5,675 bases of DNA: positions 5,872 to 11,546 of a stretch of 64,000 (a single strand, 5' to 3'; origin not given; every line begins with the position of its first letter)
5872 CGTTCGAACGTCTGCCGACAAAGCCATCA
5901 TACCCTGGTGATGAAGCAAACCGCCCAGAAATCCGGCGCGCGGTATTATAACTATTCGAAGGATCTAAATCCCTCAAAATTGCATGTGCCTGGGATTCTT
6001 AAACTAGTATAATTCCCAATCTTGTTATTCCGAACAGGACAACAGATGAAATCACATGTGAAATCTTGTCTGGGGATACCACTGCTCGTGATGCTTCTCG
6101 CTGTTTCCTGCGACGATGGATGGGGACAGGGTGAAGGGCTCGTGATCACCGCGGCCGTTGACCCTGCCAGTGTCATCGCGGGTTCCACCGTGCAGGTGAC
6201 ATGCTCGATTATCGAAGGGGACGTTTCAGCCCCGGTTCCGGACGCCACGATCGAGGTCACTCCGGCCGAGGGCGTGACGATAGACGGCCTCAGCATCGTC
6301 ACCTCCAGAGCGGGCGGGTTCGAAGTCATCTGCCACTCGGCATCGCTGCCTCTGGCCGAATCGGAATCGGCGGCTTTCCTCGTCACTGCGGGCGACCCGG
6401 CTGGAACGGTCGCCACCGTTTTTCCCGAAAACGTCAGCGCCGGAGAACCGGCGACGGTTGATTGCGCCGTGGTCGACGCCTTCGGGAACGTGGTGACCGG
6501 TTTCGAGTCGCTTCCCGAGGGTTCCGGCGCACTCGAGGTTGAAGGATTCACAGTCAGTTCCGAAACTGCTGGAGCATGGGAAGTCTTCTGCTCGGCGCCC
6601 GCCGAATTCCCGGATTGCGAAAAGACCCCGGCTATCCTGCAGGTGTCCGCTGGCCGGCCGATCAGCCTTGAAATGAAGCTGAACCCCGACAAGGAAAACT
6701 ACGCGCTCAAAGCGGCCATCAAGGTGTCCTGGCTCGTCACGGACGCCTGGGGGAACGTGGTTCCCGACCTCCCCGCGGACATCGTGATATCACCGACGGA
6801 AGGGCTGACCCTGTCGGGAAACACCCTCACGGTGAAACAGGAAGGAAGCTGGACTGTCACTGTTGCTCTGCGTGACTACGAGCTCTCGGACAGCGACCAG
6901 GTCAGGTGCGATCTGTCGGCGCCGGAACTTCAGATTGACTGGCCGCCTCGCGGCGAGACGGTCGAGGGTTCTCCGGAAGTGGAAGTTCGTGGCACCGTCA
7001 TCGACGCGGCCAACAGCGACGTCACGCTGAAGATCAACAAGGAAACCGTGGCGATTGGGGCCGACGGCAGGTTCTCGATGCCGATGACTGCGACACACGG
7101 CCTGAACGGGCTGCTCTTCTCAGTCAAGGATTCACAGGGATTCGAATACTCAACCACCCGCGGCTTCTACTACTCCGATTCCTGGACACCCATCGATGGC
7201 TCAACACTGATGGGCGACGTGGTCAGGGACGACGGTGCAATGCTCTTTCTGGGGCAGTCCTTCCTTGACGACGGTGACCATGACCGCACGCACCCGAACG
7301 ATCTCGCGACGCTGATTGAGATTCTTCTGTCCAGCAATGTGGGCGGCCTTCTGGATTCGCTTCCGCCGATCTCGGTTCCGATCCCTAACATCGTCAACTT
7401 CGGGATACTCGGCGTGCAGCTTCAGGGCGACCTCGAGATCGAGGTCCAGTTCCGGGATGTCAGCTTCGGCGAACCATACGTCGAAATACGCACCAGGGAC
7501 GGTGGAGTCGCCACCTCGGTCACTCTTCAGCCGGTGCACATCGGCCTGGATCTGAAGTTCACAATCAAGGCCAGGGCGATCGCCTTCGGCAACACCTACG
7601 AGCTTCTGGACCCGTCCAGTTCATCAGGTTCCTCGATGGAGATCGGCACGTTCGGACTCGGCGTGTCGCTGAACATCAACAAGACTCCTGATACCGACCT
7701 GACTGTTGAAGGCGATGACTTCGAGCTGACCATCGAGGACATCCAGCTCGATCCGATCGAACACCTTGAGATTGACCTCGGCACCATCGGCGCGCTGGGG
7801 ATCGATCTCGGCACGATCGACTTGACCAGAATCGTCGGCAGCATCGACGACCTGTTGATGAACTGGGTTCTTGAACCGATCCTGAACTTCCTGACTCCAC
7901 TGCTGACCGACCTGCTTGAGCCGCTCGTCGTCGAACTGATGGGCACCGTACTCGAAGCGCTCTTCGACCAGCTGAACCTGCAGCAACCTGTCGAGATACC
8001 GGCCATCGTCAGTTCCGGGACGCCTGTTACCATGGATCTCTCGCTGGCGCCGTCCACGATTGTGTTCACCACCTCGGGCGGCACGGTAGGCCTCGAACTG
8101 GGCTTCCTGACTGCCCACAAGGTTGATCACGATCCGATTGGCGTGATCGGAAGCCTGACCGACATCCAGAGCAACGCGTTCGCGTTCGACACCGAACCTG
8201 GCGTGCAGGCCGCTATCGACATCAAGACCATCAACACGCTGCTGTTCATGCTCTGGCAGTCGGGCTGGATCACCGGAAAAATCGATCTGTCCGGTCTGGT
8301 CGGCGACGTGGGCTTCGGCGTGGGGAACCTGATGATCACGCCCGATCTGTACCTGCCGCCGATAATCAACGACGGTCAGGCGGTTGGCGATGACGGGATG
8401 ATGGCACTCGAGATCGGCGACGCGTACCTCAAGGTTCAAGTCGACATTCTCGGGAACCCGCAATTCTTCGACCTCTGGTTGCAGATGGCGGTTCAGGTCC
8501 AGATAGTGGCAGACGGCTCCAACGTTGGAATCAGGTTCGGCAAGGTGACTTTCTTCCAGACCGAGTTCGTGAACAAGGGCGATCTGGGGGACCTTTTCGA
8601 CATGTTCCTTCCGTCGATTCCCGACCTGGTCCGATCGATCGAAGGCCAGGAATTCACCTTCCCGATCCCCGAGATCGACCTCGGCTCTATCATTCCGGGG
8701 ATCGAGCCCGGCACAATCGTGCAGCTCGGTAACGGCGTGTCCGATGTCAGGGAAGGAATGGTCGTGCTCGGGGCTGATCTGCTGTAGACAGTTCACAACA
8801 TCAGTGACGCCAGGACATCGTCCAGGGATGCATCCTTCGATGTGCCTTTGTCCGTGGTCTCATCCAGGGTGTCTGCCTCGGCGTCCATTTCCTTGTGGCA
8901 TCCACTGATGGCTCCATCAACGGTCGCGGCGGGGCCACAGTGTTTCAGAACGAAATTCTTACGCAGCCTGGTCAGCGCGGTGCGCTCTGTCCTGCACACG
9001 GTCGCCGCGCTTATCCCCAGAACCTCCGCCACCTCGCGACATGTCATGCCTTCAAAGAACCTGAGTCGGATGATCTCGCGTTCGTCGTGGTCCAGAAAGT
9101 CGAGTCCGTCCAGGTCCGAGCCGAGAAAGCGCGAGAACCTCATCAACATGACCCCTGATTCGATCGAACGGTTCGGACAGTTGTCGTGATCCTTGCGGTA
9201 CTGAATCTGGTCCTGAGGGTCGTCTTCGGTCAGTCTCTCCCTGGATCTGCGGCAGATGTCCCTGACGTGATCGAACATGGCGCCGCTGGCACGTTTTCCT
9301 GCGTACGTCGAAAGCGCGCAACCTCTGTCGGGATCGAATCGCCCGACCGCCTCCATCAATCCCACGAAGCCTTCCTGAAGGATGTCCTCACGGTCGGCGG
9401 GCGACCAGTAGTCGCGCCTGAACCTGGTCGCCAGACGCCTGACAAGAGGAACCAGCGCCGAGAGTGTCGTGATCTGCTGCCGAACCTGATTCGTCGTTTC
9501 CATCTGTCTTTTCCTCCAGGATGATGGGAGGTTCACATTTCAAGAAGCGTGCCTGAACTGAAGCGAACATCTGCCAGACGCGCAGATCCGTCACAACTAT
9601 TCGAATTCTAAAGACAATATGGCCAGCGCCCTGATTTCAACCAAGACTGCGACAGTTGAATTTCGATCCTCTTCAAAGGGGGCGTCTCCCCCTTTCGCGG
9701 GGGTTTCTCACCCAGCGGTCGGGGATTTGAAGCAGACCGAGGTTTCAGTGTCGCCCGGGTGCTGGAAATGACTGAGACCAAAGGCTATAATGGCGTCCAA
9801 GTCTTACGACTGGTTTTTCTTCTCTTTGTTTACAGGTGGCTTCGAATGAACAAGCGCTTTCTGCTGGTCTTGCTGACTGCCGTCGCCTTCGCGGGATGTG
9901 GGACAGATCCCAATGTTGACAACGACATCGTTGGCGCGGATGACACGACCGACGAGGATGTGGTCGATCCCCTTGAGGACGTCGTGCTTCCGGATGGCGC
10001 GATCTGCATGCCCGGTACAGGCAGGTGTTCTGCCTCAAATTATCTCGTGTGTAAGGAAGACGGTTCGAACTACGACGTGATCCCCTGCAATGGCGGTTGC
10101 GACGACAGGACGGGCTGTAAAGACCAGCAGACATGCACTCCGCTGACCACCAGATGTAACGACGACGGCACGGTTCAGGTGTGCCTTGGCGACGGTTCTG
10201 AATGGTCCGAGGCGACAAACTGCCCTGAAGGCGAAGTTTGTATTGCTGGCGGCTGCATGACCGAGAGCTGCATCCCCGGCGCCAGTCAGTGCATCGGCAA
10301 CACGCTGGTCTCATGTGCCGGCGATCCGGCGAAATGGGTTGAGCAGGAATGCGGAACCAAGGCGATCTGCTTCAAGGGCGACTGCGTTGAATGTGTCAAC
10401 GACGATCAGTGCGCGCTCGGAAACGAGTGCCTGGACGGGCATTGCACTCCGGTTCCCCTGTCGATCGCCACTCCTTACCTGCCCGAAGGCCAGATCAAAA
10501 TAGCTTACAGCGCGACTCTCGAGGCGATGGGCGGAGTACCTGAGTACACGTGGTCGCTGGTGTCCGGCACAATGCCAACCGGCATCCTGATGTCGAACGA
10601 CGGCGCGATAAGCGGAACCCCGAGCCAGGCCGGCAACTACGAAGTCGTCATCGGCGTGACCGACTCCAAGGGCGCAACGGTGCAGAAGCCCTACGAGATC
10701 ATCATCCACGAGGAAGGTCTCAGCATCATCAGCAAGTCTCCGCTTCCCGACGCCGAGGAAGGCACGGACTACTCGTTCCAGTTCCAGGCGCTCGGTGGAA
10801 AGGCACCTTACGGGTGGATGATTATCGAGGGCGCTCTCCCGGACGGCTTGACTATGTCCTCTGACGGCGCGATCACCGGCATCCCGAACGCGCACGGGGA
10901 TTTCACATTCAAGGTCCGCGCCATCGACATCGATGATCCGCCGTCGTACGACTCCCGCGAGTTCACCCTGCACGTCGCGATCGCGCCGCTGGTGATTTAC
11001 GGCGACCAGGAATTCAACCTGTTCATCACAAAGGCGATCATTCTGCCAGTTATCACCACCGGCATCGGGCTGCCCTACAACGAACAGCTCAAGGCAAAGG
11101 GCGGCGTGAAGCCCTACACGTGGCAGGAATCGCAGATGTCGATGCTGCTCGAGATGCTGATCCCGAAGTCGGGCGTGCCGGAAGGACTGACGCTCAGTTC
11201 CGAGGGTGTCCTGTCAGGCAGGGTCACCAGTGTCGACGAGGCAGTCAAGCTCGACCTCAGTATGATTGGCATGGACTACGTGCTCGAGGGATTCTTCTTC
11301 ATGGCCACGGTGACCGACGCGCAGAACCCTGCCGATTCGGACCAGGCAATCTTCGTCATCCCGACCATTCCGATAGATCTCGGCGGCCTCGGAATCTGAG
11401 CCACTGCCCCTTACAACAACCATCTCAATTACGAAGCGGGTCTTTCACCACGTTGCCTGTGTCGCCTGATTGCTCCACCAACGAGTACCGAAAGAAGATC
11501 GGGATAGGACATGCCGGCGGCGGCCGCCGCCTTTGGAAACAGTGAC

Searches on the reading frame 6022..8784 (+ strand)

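Call 52: search_protein_families(library=pfam, proteins=[window:6022-8784:+], max_evalue=0.001)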
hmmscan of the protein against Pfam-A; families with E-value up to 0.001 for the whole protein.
window:6022-8784:+ (921 aa): 1 family
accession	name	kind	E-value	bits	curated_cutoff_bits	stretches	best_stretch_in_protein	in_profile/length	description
PF09136.16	Glucodextran_B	-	7.2e-09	35.9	27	1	301-380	1-77/83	Glucodextranase, domain B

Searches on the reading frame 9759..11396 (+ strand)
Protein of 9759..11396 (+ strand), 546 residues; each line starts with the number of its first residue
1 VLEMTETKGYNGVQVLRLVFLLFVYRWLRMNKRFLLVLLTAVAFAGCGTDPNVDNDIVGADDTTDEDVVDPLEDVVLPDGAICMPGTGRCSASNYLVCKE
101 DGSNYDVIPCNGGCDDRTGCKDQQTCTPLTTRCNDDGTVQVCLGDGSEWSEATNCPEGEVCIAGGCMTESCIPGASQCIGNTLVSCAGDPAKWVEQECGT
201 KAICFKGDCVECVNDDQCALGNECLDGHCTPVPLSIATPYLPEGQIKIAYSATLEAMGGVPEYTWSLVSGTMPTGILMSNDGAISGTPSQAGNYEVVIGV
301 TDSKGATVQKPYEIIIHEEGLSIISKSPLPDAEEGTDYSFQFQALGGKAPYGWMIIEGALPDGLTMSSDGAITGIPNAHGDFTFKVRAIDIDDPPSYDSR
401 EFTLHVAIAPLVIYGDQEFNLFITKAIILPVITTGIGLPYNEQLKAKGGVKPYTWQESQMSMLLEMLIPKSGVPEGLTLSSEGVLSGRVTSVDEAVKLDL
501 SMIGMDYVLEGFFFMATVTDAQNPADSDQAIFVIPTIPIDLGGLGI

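Call 75: search_protein_families(library=pfam, proteins=[window:9759-11396:+], max_evalue=0.00001)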
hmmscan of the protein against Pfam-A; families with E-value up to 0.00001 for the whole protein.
window:9759-11396:+ (546 aa): 1 family
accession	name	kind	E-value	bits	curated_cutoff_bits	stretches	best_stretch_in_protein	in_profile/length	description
PF05345.18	He_PIG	-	4.4e-27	94.8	24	2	238-315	7-94/96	Putative Ig domain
